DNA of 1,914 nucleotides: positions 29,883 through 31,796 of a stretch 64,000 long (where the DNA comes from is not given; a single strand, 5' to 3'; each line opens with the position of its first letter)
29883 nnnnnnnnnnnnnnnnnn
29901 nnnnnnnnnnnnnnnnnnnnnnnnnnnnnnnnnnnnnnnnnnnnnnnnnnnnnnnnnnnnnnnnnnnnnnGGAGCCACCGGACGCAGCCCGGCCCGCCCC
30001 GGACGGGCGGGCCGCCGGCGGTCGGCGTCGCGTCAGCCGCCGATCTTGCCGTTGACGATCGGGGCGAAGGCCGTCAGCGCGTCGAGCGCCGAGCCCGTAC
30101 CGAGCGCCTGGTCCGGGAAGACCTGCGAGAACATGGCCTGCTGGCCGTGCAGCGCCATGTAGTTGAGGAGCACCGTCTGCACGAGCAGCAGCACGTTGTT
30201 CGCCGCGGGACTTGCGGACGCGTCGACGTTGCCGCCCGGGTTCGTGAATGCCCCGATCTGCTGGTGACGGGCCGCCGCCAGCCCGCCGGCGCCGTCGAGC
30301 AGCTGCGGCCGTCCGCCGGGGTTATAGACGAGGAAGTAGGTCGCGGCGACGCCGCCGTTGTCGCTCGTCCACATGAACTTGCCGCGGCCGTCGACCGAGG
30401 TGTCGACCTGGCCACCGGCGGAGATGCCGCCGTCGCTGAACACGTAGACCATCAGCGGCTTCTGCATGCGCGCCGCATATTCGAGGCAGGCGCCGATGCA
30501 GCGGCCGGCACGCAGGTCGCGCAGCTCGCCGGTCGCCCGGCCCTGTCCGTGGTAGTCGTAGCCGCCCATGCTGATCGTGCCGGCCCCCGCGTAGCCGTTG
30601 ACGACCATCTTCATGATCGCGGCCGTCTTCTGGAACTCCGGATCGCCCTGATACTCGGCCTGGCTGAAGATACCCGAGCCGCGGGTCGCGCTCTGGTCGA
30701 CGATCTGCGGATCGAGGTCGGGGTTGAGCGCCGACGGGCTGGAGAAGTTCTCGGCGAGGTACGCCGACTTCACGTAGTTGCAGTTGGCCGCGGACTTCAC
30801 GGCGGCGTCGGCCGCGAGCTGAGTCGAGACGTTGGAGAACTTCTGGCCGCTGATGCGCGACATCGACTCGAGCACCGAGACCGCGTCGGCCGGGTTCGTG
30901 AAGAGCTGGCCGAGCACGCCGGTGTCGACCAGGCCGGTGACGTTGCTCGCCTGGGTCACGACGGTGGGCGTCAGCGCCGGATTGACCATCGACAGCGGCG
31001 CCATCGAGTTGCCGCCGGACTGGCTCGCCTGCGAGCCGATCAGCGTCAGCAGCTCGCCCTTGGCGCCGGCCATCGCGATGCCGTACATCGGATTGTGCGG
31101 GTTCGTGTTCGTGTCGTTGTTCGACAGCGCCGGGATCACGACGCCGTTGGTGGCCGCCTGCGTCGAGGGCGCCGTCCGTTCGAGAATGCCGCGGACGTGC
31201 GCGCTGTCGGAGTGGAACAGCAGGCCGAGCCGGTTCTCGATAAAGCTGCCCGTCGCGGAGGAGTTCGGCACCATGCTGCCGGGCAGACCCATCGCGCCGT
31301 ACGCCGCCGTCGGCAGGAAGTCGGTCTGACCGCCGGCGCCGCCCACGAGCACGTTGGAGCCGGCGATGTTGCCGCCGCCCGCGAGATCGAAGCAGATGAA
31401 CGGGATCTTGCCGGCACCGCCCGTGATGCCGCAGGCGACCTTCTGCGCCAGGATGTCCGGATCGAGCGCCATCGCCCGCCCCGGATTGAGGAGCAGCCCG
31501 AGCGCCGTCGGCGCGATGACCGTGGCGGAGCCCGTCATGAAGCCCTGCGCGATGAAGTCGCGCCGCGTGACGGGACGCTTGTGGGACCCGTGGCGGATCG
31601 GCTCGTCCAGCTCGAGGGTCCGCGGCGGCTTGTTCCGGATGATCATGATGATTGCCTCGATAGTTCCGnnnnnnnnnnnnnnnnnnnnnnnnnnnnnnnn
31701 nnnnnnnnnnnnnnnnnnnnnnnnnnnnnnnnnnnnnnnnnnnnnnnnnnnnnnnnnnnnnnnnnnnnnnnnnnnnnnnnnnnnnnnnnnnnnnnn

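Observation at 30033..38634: Uncharacterised exported multi-haem gene set: Tat DUF1501/DUF1552-like protein, LamG dihaem lipoprotein, DUF1585/1588-like monohaem protein and PD40 dihaem lipoprotein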

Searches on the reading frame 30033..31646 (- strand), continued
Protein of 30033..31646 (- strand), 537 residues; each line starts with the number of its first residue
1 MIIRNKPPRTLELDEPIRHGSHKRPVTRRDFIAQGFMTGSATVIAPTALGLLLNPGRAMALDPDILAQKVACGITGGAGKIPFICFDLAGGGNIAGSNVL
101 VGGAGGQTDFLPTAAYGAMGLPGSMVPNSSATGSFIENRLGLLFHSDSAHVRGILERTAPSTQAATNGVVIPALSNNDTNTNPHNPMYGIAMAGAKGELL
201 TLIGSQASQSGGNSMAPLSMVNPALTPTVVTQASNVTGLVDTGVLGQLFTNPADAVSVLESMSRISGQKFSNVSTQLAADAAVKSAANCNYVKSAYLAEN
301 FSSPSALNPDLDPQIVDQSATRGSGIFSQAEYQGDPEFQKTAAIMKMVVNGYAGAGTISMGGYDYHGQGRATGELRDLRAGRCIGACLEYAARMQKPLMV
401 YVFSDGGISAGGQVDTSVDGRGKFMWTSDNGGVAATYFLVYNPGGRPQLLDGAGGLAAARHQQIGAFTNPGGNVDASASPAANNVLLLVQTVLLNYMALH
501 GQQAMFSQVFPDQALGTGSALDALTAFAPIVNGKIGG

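Call 51: search_protein_families(library=pfam, alignment_id=A2, max_evalue=10)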
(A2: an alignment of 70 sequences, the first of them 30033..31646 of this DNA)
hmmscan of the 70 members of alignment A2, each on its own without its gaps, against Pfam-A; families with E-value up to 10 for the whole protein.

A. member 1, window:30033-31646:- (537 aa): 0 families

B. families by the number of members that match (of 70 scanned): 25 families
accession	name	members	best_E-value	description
PF10399.14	UCR_Fe-S_N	5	0.0041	Ubiquitinol-cytochrome C reductase Fe-S subunit TAT signal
PF05000.22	RNA_pol_Rpb1_4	2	0.11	RNA polymerase Rpb1, domain 4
PF21805.3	Imm5_like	1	0.00051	Imm-5 like putative immunity protein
PF05579.19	Peptidase_S32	1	0.0049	Equine arteritis virus serine endopeptidase S32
PF08635.15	ox_reductase_C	1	0.021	Putative oxidoreductase C terminal domain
PF09835.14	DUF2062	1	0.029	Uncharacterized protein conserved in bacteria (DUF2062)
PF10518.14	TAT_signal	1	0.071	TAT (twin-arginine translocation) pathway signal sequence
PF01170.24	UPF0020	1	0.088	RMKL-like, methyltransferase domain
PF21414.2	SMK_beta_su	1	0.091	Salt-mediated killer protoxin 1, beta subunit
PF13336.12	AcetylCoA_hyd_C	1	0.092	Acetyl-CoA hydrolase/transferase C-terminal domain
PF07088.17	GvpD_P-loop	1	0.092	GvpD gas vesicle protein, P-loop domain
PF10097.14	DUF2335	1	0.1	Predicted membrane protein (DUF2335)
PF17881.8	TseB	1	0.13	Cell wall elongation regulator TseB-like domain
PF16045.11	LisH_2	1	0.15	LisH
PF19418.4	DEPDC5_CTD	1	0.15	DEPDC5 protein C-terminal region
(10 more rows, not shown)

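Call 52: find_encoding_contigs(protein=P0196, flank=10000, max_places=3)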
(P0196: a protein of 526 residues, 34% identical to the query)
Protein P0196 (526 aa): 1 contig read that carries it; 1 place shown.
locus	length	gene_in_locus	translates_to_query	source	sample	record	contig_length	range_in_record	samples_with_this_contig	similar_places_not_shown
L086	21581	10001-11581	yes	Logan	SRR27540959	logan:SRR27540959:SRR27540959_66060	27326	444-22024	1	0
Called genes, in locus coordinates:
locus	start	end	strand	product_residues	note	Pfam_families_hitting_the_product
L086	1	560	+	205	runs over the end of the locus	-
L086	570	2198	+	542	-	-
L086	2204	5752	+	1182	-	PF11845:Tll0287-like (faint)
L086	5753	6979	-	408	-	PF08241:Methyltransf_11 (faint)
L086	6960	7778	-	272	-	PF01252:Peptidase_A8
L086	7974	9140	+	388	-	-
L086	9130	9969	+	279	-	-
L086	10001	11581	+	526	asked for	-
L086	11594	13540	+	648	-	-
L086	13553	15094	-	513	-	PF00221:Lyase_aromatic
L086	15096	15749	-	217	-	PF00834:Ribul_P_3_epim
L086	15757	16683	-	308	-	PF00551:Formyl_trans_N, PF02911:Formyl_trans_C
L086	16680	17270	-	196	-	PF01327:Pep_deformylase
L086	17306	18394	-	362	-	PF03739:LptF_LptG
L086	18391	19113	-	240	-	-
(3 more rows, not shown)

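Call 53: find_encoding_contigs(protein=P0246, flank=10000, max_places=3)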
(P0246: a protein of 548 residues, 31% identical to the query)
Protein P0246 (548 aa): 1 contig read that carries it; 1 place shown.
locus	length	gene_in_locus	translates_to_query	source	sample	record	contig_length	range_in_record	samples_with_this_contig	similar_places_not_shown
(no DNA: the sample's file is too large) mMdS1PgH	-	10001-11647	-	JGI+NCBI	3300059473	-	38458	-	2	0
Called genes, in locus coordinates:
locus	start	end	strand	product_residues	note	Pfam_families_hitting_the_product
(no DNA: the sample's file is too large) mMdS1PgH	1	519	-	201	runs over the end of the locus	-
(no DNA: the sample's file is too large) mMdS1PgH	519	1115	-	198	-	-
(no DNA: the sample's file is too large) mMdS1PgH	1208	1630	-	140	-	PF04657:DMT_YdcZ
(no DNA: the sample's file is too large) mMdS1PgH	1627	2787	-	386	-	PF04406:TP6A_N, PF21180:TOP6A-Spo11_Toprim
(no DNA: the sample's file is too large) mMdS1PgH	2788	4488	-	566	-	PF02518:HATPase_c, PF13589:HATPase_c_3 (faint), PF09239:Topo-VIb_trans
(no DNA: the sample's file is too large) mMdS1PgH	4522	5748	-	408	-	PF13649:Methyltransf_25 (faint), PF08241:Methyltransf_11 (weak)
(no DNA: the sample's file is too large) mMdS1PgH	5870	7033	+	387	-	-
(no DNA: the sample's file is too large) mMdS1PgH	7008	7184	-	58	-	-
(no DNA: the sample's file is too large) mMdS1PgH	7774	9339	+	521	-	PF07624:PSD2 (weak)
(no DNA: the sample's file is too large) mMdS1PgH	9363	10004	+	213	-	-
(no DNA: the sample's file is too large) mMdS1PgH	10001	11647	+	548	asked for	-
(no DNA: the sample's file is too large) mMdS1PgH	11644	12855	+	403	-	PF13442:Cytochrome_CBB3 (faint)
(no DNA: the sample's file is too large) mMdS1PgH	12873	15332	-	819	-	-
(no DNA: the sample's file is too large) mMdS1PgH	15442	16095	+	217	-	PF04055:Radical_SAM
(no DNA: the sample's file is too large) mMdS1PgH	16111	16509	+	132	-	PF01242:PTPS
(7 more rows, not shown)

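Call 65: find_encoding_contigs(protein=P0159, flank=10000, max_places=2)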
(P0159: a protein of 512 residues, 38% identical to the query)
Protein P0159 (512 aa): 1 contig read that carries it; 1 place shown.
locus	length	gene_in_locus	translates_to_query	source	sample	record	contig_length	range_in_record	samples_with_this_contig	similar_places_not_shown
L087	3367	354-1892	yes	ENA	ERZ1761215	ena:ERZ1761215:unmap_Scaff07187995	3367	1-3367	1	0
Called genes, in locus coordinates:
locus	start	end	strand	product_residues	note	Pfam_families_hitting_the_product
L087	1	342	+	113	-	?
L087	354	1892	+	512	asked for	-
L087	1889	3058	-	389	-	PF13173:AAA_14, PF13635:DUF4143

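Call 66: find_encoding_contigs(protein=P0265, flank=10000, max_places=2)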
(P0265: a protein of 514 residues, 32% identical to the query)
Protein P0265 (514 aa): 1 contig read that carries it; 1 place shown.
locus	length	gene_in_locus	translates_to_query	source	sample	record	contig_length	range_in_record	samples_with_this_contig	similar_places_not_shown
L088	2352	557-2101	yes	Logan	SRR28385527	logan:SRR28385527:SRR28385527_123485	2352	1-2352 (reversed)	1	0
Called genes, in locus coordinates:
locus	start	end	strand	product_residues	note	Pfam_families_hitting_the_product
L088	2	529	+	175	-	?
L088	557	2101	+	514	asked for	-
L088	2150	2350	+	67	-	?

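Call 67: find_encoding_contigs(protein=P0229, flank=10000, max_places=2)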
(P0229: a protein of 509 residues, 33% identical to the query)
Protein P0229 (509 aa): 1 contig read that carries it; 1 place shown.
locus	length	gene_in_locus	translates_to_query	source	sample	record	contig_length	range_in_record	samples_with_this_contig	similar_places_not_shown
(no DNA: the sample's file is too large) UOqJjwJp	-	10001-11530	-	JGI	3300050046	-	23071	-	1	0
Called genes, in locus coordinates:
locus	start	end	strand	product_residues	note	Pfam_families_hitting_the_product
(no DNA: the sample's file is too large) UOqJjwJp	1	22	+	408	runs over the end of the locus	-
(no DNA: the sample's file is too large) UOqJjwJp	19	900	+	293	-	PF13205:Big_5 (weak)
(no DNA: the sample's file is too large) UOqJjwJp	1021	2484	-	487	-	PF00206:Lyase_1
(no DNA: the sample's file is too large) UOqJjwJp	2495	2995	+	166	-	-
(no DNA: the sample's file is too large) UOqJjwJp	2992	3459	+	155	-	PF13646:HEAT_2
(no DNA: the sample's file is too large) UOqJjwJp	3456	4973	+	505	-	-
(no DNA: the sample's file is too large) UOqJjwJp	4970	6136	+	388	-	PF06500:FrsA-like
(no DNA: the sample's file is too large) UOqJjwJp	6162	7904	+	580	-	PF01966:HD (faint), PF13185:GAF_2, PF01590:GAF, PF13487:HD_5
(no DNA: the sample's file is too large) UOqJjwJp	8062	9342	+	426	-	-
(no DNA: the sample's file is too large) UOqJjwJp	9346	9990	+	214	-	-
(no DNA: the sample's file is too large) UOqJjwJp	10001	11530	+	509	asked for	-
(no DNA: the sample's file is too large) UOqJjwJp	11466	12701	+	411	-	-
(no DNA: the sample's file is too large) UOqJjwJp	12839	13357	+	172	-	PF23564:EF-hand_FSTL1 (faint), PF10591:SPARC_Ca_bdg (faint), PF13499:EF-hand_7, PF13202:EF-hand_5 (faint), PF13833:EF-hand_8 (faint), PF13405:EF-hand_6 (weak), PF00036:EF-hand_1 (weak), PF13499:EF-hand_7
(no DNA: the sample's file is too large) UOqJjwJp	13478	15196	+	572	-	PF00211:Guanylate_cyc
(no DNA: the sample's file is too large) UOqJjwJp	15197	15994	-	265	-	PF14518:Haem_oxygenas_2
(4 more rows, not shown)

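Call 71: search_solved_structures(query=A2, max_evalue=10)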
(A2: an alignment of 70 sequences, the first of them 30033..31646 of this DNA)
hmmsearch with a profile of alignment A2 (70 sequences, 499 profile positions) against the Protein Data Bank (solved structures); distinct sequences matched with E-value up to 10: 4.
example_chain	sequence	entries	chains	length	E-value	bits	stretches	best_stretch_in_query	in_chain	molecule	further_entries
5i5i_A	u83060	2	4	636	0.43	12.6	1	24-59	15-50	Nitrous-oxide reductase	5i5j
5i5m_A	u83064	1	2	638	0.43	12.6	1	24-59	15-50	Nitrous-oxide reductase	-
5g5g_A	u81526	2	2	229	1.2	11.1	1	12-47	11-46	PUTATIVE XANTHINE DEHYDROGENASE YAGT IRON-SULFUR-BINDING SUBUNIT | Aldehyde oxidoreductase iron-sulfur-binding subunit PaoA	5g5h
7bqb_A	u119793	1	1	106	1.8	10.5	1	365-392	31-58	NF6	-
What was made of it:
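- On DUF1501 (PF07394), for g1: Weak profile matches to Tat leaders of NosZ and PaoA (call 71).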

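Call 95: list_cluster_members(proteins=[L041:9989-11560:+, L041:5897-7117:+, L070:9998-11566:+, L070:6201-7421:+, L064:9989-11560:+, L064:7327-9831:+, L064:6116-7342:+, L064:3274-5889:-, L070:7436-9985:+, L041:7122-9659:+])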
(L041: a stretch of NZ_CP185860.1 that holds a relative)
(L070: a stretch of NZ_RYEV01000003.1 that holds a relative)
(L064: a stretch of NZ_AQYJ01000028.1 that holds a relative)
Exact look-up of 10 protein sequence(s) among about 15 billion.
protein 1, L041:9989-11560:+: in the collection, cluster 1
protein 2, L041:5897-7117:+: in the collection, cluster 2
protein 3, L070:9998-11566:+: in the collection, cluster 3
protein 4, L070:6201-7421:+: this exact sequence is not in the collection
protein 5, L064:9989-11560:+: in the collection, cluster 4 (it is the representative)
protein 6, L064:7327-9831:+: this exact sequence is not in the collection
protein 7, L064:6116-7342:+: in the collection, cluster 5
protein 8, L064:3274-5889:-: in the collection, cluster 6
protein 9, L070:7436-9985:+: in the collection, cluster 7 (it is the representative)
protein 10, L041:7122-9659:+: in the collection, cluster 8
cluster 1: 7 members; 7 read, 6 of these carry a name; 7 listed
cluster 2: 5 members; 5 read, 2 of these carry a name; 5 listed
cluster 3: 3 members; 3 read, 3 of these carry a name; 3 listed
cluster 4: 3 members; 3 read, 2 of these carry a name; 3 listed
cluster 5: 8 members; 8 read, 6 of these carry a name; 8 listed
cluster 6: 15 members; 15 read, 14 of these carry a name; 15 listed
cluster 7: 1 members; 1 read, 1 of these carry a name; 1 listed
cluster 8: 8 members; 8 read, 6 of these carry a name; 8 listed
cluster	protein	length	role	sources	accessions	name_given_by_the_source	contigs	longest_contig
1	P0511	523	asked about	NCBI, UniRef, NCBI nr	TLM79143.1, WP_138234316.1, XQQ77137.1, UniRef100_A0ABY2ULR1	hypothetical protein ACONUD_14555 [Microbulbifer harenosus] | General secretion pathway protein GspF n=1 Tax=Microbulbifer harenosus TaxID=2576840 ... | general secretion pathway protein GspF [Microbulbifer harenosus]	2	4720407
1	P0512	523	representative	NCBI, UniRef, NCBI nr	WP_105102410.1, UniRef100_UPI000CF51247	general secretion pathway protein GspF [Microbulbifer pacificus] | general secretion pathway protein GspF n=1 Tax=Microbulbifer pacificus TaxID=407164 ...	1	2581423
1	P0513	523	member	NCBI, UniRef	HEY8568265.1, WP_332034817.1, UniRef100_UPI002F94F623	hypothetical protein [Microbulbifer sp.] | hypothetical protein n=1 Tax=Microbulbifer sp. TaxID=1908541 RepID=UPI002F94F623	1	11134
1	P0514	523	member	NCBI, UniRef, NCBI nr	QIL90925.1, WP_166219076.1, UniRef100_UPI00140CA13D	general secretion pathway protein GspF [Microbulbifer sp. SH-1] | general secretion pathway protein GspF n=1 Tax=Microbulbifer sp. SH-1 TaxID=2681547 ...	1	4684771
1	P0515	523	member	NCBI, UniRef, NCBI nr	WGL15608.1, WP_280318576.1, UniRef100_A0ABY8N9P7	general secretion pathway protein GspF [Microbulbifer bruguierae] | General secretion pathway protein GspF n=1 Tax=Microbulbifer bruguierae TaxID=3029061 ...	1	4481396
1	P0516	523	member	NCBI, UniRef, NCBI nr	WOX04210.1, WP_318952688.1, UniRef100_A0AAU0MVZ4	hypothetical protein [Microbulbifer pacificus] | General secretion pathway protein GspF n=1 Tax=Microbulbifer pacificus TaxID=407164 ...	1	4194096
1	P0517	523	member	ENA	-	-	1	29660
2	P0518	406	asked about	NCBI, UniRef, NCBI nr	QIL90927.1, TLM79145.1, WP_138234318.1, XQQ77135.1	DUF1585 domain-containing protein [Microbulbifer harenosus] | DUF1585 domain-containing protein n=1 Tax=Microbulbifer harenosus TaxID=2576840 ... | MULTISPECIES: DUF1585 domain-containing protein [Microbulbifer]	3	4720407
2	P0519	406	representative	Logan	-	-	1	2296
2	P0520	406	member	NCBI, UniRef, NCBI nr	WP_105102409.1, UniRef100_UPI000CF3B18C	hypothetical protein [Microbulbifer pacificus] | hypothetical protein n=1 Tax=Microbulbifer pacificus TaxID=407164 RepID=UPI000CF3B18C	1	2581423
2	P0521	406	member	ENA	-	-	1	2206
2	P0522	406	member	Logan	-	-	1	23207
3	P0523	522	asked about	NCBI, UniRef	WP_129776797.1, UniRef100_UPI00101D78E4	general secretion pathway protein GspF [Peristeroidobacter soli] | general secretion pathway protein GspF n=1 Tax=Peristeroidobacter soli TaxID=2497877 ...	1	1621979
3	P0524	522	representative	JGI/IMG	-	hypothetical protein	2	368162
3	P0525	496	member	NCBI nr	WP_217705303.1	hypothetical protein [Peristeroidobacter soli]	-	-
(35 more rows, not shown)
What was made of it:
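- On PSCyt3/PSD2 (DUF1588/DUF1585), for g3: Some RefSeq orthologues are named DUF1585 (call 95).
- Tried and rejected: 'GspF' annotation of g1: rejected (calls 51, 95).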

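Call 104: find_encoding_contigs(protein=P0138, flank=10000, max_places=1)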
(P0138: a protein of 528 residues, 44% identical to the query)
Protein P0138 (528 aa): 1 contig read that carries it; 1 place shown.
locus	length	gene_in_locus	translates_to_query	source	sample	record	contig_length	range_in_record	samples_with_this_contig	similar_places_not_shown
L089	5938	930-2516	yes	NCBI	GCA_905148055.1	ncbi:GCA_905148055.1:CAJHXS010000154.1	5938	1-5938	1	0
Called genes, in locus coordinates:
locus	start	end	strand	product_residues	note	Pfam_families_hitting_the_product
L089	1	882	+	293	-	?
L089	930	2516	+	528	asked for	-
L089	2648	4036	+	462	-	PF07942:CARME (faint), PF08241:Methyltransf_11 (weak), PF13649:Methyltransf_25 (faint)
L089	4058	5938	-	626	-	?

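Call 105: find_encoding_contigs(protein=P0146, flank=10000, max_places=1)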
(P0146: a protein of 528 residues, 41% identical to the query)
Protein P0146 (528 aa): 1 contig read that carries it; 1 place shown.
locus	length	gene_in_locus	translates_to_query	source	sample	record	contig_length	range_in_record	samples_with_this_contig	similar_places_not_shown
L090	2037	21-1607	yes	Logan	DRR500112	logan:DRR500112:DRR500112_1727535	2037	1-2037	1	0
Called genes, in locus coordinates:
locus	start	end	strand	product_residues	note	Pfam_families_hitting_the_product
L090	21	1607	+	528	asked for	-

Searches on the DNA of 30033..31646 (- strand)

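Call 81: search_rna_families(sources=[L001, L002, L017, L041, L050, L011], threshold=gathering)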
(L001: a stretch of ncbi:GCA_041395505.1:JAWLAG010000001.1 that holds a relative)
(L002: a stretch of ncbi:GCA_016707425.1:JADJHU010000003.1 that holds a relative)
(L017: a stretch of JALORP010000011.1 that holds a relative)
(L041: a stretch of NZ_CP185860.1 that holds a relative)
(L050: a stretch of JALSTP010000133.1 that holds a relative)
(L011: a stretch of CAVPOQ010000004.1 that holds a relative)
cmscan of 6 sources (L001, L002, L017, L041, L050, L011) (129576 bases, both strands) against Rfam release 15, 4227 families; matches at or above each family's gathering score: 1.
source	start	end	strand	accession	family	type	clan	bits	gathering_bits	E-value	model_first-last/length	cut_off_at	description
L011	14309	14392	+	RF03167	c-di-GMP-I-GGC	Cis-reg; riboswitch;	CL00126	71.7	59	1e-14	1-80/80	no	c-di-GMP-I-GGC riboswitch aptamer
